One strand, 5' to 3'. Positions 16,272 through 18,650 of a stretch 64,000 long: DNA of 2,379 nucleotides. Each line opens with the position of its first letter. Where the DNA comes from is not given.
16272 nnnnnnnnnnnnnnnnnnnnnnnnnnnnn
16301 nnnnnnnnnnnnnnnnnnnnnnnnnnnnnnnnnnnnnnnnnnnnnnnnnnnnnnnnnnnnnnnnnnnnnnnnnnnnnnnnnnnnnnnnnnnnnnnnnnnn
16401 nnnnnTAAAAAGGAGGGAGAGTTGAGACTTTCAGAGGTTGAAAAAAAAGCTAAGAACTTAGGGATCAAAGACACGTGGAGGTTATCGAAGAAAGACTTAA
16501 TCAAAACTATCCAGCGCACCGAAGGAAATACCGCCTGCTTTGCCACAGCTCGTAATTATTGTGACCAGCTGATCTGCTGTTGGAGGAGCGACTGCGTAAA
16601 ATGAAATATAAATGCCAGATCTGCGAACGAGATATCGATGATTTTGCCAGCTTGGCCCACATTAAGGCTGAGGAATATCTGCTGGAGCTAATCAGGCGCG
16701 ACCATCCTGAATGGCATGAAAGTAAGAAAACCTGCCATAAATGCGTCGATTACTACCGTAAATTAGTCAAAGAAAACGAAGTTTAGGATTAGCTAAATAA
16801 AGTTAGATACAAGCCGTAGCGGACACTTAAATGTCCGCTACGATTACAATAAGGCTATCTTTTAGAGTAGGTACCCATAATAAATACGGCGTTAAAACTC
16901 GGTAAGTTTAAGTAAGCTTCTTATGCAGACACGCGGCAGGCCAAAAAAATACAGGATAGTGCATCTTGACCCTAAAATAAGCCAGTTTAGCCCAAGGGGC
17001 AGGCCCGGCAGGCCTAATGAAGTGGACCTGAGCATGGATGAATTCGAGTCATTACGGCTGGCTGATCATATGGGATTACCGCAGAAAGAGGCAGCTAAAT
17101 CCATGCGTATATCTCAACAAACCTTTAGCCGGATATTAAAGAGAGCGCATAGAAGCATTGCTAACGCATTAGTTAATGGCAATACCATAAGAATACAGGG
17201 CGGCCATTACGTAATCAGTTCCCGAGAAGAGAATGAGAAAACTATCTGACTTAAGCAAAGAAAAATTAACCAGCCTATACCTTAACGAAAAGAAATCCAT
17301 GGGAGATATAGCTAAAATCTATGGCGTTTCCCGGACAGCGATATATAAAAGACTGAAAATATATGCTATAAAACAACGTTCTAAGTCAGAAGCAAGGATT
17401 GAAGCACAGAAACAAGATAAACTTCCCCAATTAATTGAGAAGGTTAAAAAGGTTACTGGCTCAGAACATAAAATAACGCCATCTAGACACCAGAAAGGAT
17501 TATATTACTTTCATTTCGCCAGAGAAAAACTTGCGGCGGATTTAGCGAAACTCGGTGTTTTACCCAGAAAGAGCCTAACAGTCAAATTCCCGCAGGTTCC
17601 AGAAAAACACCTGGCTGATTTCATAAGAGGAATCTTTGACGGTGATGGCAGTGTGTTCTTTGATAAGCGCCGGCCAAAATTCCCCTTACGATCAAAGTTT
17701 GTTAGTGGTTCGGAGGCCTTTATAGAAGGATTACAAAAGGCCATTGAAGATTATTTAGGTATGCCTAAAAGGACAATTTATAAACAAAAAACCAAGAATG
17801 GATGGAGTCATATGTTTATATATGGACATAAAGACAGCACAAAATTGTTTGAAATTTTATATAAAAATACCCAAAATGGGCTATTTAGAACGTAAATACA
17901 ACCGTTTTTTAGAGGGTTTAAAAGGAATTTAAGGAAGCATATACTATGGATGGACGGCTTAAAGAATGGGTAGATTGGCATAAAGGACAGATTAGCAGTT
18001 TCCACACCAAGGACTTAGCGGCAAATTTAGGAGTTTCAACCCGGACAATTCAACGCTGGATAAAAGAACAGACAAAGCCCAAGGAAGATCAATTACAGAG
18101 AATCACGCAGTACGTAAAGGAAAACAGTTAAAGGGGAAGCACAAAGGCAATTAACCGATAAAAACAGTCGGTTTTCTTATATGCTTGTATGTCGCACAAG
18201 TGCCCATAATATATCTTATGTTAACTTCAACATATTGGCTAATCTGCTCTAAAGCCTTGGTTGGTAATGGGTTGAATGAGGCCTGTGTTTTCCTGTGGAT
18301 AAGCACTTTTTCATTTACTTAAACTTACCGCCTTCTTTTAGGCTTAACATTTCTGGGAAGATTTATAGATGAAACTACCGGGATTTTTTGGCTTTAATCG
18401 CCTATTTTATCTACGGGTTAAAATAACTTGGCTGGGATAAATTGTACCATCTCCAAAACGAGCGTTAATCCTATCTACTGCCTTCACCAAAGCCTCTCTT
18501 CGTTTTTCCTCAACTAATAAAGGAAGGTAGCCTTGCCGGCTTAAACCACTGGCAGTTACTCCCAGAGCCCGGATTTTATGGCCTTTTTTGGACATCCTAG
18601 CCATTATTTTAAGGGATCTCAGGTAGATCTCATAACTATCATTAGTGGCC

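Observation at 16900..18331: Perfect 16-bp inverted repeats bracket a DUF134/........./HTH three-gene module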

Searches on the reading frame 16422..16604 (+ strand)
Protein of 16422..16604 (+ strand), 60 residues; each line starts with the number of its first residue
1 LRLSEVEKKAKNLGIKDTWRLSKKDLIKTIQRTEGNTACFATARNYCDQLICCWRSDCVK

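Call 5: search_protein_families(library=pfam, proteins=[window:16422-16604:+], max_evalue=0.01)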
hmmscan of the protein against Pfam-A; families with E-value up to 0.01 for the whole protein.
window:16422-16604:+ (60 aa): 1 family
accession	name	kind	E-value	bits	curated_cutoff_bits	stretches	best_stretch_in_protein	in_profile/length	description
PF07498.18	Rho_N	-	0.00068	20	24.9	1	1-30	5-34/43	Rho termination factor, N-terminal domain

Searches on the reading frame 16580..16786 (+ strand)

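Call 5: search_protein_families(library=pfam, proteins=[window:16580-16786:+], max_evalue=0.01)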
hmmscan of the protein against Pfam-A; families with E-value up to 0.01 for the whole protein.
window:16580-16786:+ (68 aa): 1 family
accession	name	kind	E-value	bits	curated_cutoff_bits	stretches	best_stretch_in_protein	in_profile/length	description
PF03107.22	C1_2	-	0.0047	17.6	26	0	4-23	12-31/48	C1 domain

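Call 46: search_protein_families(library=ncbifam, proteins=[window:16580-16786:+], max_evalue=0.01)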
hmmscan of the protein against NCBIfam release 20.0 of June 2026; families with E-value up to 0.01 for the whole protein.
window:16580-16786:+ (68 aa): 0 families

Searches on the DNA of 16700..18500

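Call 17: search_rna_families(source=window, start=16700, end=18500, threshold=evalue, max_evalue=10, show_alignments=3)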
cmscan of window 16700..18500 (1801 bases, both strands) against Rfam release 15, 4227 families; matches with E-value up to 10: 6.
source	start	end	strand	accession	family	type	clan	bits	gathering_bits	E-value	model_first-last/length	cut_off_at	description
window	17621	17689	-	RF03456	mir-724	Gene; miRNA;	-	25.9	83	0.017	1-60/60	no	mir-724 microRNA precursor family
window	17964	18035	-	RF02181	ST7-AS2_1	Gene; lncRNA;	-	20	80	0.36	1-72/72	no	ST7 antisense RNA 2 conserved region 1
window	18092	18134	+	RF01759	sucC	Cis-reg;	-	18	50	1.2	1-70/70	no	sucC RNA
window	18162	18232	-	RF02788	snoTBR6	Gene; snRNA; snoRNA; CD-box;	-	18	37.6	5.4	1-83/83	no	Small nucleolar RNA TBR6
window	16804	16884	+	RF00400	SNORA28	Gene; snRNA; snoRNA; HACA-box;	CL00033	17.7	65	5.7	1-126/126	no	Small nucleolar RNA SNORA28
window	17780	17814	+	RF00617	cHP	Cis-reg;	CL00129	15.4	40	7.1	1-45/45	no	Flavivirus capsid hairpin cHP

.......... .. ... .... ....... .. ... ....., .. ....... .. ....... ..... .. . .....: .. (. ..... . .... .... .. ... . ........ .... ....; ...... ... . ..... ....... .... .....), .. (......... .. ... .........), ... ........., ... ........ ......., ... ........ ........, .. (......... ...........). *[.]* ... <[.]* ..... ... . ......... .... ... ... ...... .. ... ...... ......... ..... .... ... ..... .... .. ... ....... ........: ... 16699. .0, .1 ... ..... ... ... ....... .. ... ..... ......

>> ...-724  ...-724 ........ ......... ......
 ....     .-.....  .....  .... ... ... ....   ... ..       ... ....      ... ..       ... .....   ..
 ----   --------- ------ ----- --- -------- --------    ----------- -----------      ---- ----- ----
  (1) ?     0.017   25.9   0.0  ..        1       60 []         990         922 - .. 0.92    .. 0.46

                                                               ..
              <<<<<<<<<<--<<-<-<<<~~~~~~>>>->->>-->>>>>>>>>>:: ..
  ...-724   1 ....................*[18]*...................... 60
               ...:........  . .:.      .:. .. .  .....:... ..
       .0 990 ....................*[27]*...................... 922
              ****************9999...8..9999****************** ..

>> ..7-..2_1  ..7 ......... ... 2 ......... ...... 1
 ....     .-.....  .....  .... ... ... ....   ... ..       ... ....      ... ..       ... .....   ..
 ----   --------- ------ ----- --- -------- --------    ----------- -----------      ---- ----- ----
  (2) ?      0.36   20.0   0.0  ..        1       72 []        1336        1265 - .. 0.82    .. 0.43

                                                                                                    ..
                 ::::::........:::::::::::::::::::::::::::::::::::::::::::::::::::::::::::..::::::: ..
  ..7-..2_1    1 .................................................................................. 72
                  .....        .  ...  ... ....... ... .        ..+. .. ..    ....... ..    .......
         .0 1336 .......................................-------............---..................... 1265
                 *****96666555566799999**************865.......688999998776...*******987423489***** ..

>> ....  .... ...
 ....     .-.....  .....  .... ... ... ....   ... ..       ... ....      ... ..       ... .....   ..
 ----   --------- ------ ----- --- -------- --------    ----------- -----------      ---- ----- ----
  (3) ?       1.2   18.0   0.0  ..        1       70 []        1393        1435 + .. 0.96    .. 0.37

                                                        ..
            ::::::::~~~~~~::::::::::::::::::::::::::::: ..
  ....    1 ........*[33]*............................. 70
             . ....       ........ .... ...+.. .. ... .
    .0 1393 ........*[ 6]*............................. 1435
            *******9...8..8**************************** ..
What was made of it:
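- On Structured or trans-acting small RNA: No Rfam hit comes near gathering score (call 17).
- There is no Rfam match (call 17).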

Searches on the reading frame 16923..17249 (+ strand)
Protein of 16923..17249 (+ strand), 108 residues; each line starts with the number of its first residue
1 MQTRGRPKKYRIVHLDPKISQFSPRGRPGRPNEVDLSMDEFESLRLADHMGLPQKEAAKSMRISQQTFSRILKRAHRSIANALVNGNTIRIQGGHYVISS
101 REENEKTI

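Call 5: search_protein_families(library=pfam, proteins=[window:16923-17249:+], max_evalue=0.01)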
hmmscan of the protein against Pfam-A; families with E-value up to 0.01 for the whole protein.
window:16923-17249:+ (108 aa): 9 families
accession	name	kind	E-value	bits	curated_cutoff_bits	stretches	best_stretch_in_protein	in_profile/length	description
PF02001.22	DUF134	-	1.1e-24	87.3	27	1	1-98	1-97/98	Protein of unknown function DUF134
PF13384.12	HTH_23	-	3.3e-05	24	24.6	1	44-74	11-40/50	Homeodomain-like domain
PF20432.4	Xre-like-HTH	-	4.3e-05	24.2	25.8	1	44-74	16-45/63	Antitoxin Xre-like helix-turn-helix domain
PF04545.22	Sigma70_r4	-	6.9e-05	22.7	24.1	1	39-78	8-47/50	Sigma-70, region 4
PF13551.12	HTH_29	-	0.00066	20.2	28.1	1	51-77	11-38/64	Winged helix-turn helix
PF13518.12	HTH_28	-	0.0016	19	25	1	44-75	6-36/52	Helix-turn-helix domain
PF12802.13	MarR_2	-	0.0027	18.2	27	1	46-76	14-45/61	MarR family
PF02042.20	RWP-RK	-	0.0037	17.6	29.3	1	45-74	6-35/49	RWP-RK domain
PF04967.18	HTH_10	-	0.0069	16.6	23.1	0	55-80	27-52/53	HTH DNA binding domain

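Call 45: search_solved_structures(query=window:16923-17249:+, max_evalue=1)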
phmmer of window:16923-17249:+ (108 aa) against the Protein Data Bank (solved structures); distinct sequences matched with E-value up to 1: 1.
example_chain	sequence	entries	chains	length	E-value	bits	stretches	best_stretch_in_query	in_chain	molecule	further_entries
5cwd_A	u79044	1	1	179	0.064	16.9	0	41-61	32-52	Designed helical repeat protein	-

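Call 46: search_protein_families(library=ncbifam, proteins=[window:16923-17249:+], max_evalue=0.01)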
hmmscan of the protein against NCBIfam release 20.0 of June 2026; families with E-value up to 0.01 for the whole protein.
window:16923-17249:+ (108 aa): 6 families
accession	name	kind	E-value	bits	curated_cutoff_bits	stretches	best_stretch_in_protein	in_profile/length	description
NF003257.0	PRK04217.1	equivalog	3.2e-15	56.2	115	1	3-97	8-105/110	hypothetical protein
TIGR02937.1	sigma70-ECF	superfamily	8.4e-06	25.5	42.9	1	36-83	118-165/165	sigma-70 family RNA polymerase sigma factor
NF033577.2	transpos_IS481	equivalog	0.0033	17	224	1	44-85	6-47/284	IS481 family transposase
NF004113.0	PRK05602.1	equivalog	0.0057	16.3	208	1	42-85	160-203/211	RNA polymerase sigma factor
TIGR02959.1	SigZ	equivalog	0.0072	16.2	168.65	1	36-94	101-159/170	RNA polymerase sigma factor SigZ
TIGR02607.1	antidote_HigA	equivalog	0.0085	15.9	47.7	0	48-78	17-46/81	HigA family addiction module antitoxin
